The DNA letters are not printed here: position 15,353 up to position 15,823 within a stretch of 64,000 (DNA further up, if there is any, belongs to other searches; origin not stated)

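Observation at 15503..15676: Second LysW carrier ends in Gln (EDWGQ) and is coupled to ArgX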

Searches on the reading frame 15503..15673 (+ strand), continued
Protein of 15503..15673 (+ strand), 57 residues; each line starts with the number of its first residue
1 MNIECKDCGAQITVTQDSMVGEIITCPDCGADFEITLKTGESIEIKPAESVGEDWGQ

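Call 43: find_encoding_contigs(protein=P0272, flank=10000, max_places=2)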
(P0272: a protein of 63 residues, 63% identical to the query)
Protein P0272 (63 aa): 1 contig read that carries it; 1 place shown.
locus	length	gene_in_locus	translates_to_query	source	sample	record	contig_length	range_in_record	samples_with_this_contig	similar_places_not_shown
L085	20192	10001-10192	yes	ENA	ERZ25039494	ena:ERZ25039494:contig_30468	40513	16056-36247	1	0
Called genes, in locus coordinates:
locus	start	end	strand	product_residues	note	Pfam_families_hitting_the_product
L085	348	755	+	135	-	-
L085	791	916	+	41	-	-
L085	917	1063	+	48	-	-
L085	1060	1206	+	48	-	-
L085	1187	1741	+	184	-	-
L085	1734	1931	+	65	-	-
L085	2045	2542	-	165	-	-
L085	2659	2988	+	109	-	-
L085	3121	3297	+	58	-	-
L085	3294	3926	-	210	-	PF13392:HNH_3 (weak)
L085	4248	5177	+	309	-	PF00534:Glycos_transf_1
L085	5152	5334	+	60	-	-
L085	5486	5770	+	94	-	-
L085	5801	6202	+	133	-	-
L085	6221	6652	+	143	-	-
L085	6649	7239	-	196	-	-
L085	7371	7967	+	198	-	-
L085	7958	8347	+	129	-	-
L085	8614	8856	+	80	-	-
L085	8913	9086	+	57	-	-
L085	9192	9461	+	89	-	-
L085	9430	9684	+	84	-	-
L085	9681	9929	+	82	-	-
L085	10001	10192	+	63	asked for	PF21344:Zn_ribbon_LysW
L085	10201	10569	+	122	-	-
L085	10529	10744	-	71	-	-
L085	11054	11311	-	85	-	-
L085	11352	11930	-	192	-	-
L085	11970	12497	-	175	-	-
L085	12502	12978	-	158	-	-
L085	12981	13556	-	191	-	PF13650:Asp_protease_2 (weak), PF13975:gag-asp_proteas (weak)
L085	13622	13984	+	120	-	-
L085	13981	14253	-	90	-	-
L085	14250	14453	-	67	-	-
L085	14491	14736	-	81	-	-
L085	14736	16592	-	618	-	PF04777:Evr1_Alr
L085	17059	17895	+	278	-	-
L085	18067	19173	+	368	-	-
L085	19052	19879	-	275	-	PF04055:Radical_SAM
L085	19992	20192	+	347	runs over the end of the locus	-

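Call 47: find_encoding_contigs(protein=P0322, flank=10000, max_places=2)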
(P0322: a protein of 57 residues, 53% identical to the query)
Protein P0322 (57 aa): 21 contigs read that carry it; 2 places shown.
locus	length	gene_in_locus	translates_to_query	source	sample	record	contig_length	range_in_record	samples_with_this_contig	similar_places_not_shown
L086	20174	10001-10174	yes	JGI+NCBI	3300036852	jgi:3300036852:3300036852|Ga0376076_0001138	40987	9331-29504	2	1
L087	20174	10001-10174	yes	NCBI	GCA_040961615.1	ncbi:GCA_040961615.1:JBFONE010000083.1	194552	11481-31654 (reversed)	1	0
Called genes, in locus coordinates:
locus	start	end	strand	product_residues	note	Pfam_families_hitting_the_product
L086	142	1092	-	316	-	-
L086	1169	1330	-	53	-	-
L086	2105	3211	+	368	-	-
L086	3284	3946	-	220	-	-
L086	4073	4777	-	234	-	-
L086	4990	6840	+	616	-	PF13289:SIR2_2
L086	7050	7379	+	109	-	PF14437:MafB19-deam, PF00383:dCMP_cyt_deam_1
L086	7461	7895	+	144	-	-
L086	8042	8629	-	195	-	PF13840:ACT_7 (faint)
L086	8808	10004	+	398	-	PF00764:Arginosuc_synth, PF20979:Arginosuc_syn_C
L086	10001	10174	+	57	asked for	PF13717:Zn_ribbon_4 (faint), PF13719:Zn_ribbon_5 (faint), PF21344:Zn_ribbon_LysW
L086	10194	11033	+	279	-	PF22626:LysX_preATP_grasp, PF02655:ATP-grasp_3, PF02955:GSH-S_ATP, PF08443:RimK, PF02222:ATP-grasp (faint)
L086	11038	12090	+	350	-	PF01118:Semialdhyde_dh, PF22698:Semialdhyde_dhC_1, PF02774:Semialdhyde_dhC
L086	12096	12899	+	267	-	PF00696:AA_kinase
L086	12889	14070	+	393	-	PF00202:Aminotran_3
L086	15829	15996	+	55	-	PF21344:Zn_ribbon_LysW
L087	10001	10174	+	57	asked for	PF13717:Zn_ribbon_4 (faint), PF13719:Zn_ribbon_5 (faint), PF21344:Zn_ribbon_LysW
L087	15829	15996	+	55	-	PF21344:Zn_ribbon_LysW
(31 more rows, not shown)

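Call 48: find_encoding_contigs(protein=P0291, flank=10000, max_places=2)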
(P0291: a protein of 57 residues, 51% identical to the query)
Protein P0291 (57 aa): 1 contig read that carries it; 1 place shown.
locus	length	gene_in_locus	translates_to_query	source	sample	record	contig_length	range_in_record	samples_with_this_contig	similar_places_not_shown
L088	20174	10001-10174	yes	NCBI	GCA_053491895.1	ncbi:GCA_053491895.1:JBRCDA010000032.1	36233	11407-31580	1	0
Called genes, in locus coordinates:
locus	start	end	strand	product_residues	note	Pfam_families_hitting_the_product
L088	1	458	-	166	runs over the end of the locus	PF01814:Hemerythrin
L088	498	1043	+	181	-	-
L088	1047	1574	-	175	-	PF00571:CBS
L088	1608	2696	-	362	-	PF00515:TPR_1 (weak), PF12895:ANAPC3 (weak), PF13414:TPR_11 (weak), PF13432:TPR_16 (weak), PF13431:TPR_17 (weak), PF14559:TPR_19 (weak), PF00515:TPR_1, PF07719:TPR_2, +7 more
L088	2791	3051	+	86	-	-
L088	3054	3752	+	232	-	PF00702:Hydrolase (faint), PF05116:S6PP (faint), PF08282:Hydrolase_3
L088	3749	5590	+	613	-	PF03485:Arg_tRNA_synt_N, PF00750:tRNA-synt_1d, PF05746:DALR_1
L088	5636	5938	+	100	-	-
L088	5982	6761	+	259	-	PF08704:GCD14, PF01135:PCMT (weak), PF06325:PrmA (weak), PF13847:Methyltransf_31, PF08241:Methyltransf_11 (weak), PF08242:Methyltransf_12 (weak), PF13578:Methyltransf_24 (weak), PF13649:Methyltransf_25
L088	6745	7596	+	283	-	PF01256:Carb_kinase, PF02110:HK (weak)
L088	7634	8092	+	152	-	PF00827:Ribosomal_L15e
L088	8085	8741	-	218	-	PF13840:ACT_7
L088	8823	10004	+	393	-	PF00764:Arginosuc_synth, PF24167:DUF7411 (weak), PF20979:Arginosuc_syn_C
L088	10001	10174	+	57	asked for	PF13717:Zn_ribbon_4 (faint), PF21344:Zn_ribbon_LysW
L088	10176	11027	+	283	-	PF22626:LysX_preATP_grasp, PF02655:ATP-grasp_3, PF02955:GSH-S_ATP, PF08443:RimK, PF02222:ATP-grasp (weak)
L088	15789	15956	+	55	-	PF21344:Zn_ribbon_LysW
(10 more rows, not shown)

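Call 51: list_cluster_members(proteins=[P0306, P0320, P0330, P0301, P0328, P0117, P0038, P0029, P0085, P0287])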
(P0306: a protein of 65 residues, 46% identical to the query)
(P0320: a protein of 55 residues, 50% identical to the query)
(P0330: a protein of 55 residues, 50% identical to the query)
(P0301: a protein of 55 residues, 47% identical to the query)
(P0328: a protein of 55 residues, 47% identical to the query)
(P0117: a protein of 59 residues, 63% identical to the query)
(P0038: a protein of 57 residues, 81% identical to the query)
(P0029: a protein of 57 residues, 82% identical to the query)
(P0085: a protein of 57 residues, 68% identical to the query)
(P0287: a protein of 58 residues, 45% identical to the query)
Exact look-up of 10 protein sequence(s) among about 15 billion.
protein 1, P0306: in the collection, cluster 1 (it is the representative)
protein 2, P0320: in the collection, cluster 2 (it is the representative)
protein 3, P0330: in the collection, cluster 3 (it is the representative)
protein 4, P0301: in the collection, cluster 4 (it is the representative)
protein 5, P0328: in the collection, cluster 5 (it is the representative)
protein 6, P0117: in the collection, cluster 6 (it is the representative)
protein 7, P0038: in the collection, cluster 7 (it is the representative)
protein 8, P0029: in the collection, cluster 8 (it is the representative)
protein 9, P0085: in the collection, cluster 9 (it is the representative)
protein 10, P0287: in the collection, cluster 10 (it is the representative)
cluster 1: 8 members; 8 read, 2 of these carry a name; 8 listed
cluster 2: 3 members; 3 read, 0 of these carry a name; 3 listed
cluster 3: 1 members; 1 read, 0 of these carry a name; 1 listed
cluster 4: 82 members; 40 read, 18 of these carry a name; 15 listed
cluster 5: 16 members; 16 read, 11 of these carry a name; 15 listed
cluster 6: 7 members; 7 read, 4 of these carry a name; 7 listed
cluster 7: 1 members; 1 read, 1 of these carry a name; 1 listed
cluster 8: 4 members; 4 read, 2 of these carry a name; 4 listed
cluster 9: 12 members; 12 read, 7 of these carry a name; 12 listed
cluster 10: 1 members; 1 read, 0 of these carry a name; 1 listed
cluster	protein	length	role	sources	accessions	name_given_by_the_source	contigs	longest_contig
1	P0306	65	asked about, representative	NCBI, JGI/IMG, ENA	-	alpha-aminoadipate carrier protein LysW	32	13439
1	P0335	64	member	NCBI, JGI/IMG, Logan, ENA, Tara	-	strand:+ start:15866 stop:16060 length:195 start_codon:yes stop_codon:yes ...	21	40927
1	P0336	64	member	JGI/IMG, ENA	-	-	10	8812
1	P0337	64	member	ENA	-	-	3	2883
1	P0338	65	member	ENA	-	-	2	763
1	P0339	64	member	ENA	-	-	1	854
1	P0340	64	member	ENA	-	-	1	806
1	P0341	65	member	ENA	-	-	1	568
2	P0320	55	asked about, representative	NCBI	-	-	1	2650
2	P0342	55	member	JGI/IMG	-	-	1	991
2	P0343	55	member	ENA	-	-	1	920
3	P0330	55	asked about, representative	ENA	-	-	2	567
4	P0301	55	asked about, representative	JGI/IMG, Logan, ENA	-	alpha-aminoadipate carrier protein LysW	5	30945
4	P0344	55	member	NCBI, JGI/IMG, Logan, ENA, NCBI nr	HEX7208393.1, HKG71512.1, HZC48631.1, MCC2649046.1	MAG TPA: alpha-aminoadipate/glutamate carrier protein LysW/ArgW [Nitrososphaeraceae ... | alpha-aminoadipate carrier protein LysW | lysW [Nitrososphaeraceae archaeon]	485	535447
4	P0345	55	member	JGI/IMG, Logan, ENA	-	alpha-aminoadipate carrier protein LysW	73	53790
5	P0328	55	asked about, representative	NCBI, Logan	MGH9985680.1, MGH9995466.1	MAG: alpha-aminoadipate/glutamate carrier protein LysW/ArgW [Nitrososphaeraceae archaeon]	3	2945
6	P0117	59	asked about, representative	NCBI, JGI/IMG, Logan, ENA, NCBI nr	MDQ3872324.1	MAG: lysine biosynthesis protein LysW [Thermoproteota archaeon] | alpha-aminoadipate carrier protein LysW | lysine biosynthesis protein LysW [Thermoproteota archaeon]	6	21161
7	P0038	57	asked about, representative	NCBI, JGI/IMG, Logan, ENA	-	alpha-aminoadipate carrier protein LysW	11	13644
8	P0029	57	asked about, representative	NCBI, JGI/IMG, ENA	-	-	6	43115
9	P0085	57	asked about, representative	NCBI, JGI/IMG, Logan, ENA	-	alpha-aminoadipate carrier protein LysW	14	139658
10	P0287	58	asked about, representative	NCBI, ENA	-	-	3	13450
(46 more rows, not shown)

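Call 55: find_encoding_contigs(protein=P0209, flank=6000, max_places=2)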
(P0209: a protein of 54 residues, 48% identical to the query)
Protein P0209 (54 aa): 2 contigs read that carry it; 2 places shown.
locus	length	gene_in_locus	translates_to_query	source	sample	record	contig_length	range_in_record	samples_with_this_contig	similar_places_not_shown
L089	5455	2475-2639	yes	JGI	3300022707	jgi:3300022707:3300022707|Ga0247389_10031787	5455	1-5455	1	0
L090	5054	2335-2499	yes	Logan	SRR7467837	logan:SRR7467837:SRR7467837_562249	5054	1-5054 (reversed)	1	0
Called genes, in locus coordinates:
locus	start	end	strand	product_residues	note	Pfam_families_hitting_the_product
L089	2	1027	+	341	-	PF00330:Aconitase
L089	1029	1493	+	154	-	PF00694:Aconitase_C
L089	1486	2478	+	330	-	PF00180:Iso_dh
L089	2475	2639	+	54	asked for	PF21344:Zn_ribbon_LysW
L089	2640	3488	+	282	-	PF22626:LysX_preATP_grasp, PF02655:ATP-grasp_3 (weak), PF08443:RimK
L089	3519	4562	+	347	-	PF01118:Semialdhyde_dh, PF22698:Semialdhyde_dhC_1, PF02774:Semialdhyde_dhC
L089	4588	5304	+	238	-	PF00696:AA_kinase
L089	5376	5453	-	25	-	?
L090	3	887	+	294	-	?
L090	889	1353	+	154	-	PF00694:Aconitase_C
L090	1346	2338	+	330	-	PF00180:Iso_dh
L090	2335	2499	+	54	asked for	PF21344:Zn_ribbon_LysW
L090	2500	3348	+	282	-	PF22626:LysX_preATP_grasp, PF02655:ATP-grasp_3 (weak), PF08443:RimK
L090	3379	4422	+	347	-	PF01118:Semialdhyde_dh, PF22698:Semialdhyde_dhC_1, PF02774:Semialdhyde_dhC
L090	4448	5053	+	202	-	?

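Call 56: find_encoding_contigs(protein=P0247, flank=6000, max_places=2)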
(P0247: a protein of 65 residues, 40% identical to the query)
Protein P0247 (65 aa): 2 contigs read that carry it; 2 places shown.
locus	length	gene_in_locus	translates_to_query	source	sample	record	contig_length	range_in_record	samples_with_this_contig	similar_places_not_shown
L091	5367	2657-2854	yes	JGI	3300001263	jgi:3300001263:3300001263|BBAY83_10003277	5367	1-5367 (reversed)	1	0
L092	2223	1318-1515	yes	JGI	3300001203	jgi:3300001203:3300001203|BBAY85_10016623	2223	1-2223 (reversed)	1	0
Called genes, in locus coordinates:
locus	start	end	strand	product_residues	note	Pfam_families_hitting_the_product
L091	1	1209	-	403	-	?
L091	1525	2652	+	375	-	PF00682:HMGL-like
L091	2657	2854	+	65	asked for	PF21344:Zn_ribbon_LysW (weak)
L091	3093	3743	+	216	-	PF02786:CPSase_L_D2, PF08443:RimK, PF02222:ATP-grasp (weak)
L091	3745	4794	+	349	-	PF01118:Semialdhyde_dh, PF22698:Semialdhyde_dhC_1, PF02774:Semialdhyde_dhC (weak)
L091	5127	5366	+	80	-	?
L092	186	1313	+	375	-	PF00682:HMGL-like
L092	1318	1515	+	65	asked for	PF21344:Zn_ribbon_LysW (weak)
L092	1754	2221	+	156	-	?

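Call 58: search_protein_families(library=phrogs, proteins=[L084:11892-14495:+, L084:14520-15944:+, L084:2767-3948:+, L084:6710-8560:+, L084:10167-10616:+, L084:5617-6276:+, L085:10201-10566:+, L085:18067-19170:+, L085:17059-17892:+, L085:4248-5174:+], max_evalue=0.001)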
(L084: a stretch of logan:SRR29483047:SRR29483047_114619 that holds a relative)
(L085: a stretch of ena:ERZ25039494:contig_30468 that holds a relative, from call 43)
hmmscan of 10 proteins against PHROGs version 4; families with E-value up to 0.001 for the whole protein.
L084:11892-14495:+ (868 aa): 1 family
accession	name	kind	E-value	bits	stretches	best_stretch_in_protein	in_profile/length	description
phrog_17652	-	unknown function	0.00017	22.7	0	112-151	29-68/76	-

L084:14520-15944:+ (475 aa): 0 families

L084:2767-3948:+ (394 aa): 0 families

L084:6710-8560:+ (617 aa): 0 families

L084:10167-10616:+ (150 aa): 0 families

L084:5617-6276:+ (220 aa): 2 families
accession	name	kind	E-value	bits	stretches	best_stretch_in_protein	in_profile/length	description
phrog_424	-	moron, auxiliary metabolic gene and host takeover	4.6e-25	89.5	1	4-213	183-413/460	phosphoadenosine phosphosulfate reductase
phrog_2302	-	moron, auxiliary metabolic gene and host takeover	4.6e-12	46.6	1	81-153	156-232/381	phosphoadenosine phosphosulfate reductase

L085:10201-10566:+ (122 aa): 2 families
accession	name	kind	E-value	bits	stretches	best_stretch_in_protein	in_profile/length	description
phrog_1271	-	DNA, RNA and nucleotide metabolism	2.8e-05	24.7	1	20-114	209-274/361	HNH endonuclease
phrog_8549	-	unknown function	0.00072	20.2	1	5-108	13-110/153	-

L085:18067-19170:+ (368 aa): 0 families

L085:17059-17892:+ (278 aa): 0 families

L085:4248-5174:+ (309 aa): 0 families

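Call 59: predict_structure(alignment_id=A1)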
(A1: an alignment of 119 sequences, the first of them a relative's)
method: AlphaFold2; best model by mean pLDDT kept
length: 57 residues; sequences in the alignment: 119
mean_pLDDT: 87.6   pTM: 0.67
mean pLDDT of the five models: 87.6, 87.4, 86.6, 86.6, 85.2
residues with pLDDT >= 90: 40; 70-90: 9; 50-70: 7; < 50: 1
segments of 3 or more residues with pLDDT < 50: none
pLDDT, mean of each block of 10 residues (from residue 1): 93 91 94 92 88 59
secondary structure, 60 per line:
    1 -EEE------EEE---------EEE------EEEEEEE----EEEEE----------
elements in order: E2-4 E11-13 E23-25 E32-38 E43-47
